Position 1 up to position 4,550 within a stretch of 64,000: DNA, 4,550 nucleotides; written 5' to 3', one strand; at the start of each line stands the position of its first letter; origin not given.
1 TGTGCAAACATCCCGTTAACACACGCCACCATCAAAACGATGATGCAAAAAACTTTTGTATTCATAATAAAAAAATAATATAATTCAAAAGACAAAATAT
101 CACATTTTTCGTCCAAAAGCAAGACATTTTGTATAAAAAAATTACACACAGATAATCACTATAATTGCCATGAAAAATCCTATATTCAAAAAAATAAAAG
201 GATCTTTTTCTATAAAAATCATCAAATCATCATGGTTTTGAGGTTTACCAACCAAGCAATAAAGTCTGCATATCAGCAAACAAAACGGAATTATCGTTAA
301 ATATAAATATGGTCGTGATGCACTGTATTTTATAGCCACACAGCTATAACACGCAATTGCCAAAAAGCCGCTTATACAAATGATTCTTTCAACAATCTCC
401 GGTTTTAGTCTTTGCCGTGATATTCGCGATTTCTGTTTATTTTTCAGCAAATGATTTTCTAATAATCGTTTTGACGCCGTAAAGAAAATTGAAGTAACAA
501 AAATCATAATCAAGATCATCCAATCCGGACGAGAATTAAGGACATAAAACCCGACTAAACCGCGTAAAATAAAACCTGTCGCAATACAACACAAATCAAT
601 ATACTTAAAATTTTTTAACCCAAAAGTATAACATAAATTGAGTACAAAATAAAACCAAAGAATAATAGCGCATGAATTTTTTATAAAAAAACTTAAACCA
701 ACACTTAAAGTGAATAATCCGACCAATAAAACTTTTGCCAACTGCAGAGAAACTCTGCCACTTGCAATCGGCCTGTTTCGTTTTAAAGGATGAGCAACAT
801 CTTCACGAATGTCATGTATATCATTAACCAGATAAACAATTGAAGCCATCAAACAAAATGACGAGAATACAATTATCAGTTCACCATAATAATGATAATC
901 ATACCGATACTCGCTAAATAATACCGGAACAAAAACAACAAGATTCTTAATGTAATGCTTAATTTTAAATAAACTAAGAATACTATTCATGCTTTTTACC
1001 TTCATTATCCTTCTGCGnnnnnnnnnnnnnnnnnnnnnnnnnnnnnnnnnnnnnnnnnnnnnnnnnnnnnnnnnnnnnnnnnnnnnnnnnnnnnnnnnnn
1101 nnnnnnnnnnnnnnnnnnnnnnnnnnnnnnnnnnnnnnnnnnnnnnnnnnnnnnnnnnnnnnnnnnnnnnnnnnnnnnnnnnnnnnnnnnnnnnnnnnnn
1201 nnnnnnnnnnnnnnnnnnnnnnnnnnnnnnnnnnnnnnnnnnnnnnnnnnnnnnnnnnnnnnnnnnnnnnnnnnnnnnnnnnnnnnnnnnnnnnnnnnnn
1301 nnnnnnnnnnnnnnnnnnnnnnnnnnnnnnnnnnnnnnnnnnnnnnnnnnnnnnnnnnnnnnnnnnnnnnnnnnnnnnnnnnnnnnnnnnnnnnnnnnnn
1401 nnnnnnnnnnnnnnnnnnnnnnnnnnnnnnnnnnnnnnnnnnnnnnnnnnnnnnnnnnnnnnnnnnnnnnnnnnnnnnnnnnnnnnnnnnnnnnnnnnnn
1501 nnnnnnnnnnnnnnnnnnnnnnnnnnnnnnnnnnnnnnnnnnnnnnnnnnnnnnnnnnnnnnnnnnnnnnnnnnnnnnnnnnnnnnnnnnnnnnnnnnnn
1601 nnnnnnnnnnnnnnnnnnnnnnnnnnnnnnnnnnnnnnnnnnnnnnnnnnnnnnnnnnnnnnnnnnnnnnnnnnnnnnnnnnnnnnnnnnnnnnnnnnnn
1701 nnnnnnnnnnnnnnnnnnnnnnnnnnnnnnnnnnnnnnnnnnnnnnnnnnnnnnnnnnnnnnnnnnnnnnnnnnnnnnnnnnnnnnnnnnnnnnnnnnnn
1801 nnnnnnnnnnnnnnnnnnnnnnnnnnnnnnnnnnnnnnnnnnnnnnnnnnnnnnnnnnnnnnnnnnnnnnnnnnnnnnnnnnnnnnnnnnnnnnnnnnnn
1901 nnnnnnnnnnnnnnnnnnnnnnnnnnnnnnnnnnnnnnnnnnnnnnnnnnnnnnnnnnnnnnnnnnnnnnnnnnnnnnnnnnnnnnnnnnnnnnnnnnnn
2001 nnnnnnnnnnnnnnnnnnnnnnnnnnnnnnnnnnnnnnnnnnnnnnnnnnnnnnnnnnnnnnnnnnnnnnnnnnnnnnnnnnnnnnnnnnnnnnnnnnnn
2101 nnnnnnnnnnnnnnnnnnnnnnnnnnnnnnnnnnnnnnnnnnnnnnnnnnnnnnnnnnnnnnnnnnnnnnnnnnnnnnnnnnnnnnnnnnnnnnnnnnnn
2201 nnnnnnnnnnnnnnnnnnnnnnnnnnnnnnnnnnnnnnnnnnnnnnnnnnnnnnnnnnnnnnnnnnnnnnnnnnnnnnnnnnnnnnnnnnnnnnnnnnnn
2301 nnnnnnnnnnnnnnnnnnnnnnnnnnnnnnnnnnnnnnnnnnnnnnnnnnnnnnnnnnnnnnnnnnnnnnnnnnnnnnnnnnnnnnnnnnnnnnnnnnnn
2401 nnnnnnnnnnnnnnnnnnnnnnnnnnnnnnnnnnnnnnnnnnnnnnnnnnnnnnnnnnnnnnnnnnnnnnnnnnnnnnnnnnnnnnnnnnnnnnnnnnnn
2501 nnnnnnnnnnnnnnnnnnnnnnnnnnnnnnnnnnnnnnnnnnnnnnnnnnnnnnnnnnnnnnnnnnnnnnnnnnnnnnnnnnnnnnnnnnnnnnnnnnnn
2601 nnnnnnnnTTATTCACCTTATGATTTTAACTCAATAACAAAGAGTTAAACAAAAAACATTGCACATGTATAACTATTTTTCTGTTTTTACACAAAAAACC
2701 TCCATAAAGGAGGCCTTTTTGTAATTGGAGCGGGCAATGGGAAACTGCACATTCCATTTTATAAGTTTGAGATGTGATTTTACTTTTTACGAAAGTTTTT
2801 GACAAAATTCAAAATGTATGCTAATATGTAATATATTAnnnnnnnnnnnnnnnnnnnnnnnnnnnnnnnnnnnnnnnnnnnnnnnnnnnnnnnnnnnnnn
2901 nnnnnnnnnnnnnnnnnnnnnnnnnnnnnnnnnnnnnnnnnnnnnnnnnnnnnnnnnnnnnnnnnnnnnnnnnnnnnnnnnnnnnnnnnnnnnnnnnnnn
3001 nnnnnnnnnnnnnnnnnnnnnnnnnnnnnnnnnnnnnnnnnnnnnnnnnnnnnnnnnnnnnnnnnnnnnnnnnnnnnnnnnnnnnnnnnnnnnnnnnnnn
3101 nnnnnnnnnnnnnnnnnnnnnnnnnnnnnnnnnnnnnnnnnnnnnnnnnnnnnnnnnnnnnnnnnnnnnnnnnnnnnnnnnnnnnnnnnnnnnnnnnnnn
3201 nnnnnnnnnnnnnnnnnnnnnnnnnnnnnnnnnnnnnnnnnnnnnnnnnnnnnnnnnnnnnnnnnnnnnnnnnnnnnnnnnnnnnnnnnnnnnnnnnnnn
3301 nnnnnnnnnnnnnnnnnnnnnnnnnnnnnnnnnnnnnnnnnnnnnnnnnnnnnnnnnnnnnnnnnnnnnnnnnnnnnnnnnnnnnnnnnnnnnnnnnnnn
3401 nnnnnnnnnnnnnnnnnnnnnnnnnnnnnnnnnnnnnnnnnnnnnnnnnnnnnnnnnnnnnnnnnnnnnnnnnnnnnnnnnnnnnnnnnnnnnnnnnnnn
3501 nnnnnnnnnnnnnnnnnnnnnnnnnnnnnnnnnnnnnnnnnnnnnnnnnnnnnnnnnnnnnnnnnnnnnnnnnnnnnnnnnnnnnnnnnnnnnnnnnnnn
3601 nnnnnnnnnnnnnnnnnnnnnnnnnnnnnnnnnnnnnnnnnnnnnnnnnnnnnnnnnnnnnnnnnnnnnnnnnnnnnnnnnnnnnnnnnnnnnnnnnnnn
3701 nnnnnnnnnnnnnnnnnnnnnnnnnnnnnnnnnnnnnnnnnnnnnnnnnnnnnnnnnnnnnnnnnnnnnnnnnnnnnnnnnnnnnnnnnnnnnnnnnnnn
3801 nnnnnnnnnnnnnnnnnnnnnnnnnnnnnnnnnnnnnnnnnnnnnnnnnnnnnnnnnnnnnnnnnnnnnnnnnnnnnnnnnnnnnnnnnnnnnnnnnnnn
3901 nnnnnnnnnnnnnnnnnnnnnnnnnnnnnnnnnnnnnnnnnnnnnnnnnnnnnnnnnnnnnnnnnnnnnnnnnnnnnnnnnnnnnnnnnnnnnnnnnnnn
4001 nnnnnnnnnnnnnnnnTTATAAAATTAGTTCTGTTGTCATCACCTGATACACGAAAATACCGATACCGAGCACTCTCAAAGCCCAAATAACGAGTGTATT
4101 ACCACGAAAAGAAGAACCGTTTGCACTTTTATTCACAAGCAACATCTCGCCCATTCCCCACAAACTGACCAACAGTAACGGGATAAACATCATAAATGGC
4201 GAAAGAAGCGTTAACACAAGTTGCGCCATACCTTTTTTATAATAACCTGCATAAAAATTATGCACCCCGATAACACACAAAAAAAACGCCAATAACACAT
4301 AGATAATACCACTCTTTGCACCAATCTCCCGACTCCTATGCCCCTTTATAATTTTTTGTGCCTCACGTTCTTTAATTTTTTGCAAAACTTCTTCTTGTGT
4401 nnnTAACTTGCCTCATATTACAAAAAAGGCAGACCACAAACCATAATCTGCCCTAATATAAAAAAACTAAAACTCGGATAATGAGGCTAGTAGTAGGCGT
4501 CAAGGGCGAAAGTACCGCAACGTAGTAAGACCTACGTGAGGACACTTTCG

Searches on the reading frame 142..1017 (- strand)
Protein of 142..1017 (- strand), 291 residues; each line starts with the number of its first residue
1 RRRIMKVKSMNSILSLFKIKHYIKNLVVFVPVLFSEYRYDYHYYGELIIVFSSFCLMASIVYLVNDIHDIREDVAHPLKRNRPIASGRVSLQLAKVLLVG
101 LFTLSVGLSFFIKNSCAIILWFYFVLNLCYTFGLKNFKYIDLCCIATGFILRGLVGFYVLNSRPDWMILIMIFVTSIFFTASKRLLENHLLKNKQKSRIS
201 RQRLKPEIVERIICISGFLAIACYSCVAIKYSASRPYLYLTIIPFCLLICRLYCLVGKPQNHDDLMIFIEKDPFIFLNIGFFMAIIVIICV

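Call 83: search_protein_families(library=pfam, proteins=[window:142-1017:-], max_evalue=0.00001)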
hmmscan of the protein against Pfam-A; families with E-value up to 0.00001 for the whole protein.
window:142-1017:- (291 aa): 1 family
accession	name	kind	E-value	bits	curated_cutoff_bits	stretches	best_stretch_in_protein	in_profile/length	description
PF01040.23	UbiA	-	1.3e-23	84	34.2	1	47-264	22-240/250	UbiA prenyltransferase family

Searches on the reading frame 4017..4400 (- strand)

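Call 83: search_protein_families(library=pfam, proteins=[window:4017-4400:-], max_evalue=0.00001)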
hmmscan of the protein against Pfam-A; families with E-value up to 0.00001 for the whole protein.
window:4017-4400:- (127 aa): 1 family
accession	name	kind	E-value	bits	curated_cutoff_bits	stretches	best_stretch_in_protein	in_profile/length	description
PF05154.21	TM2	-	6.1e-10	39.6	27.9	1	29-71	3-43/51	TM2 domain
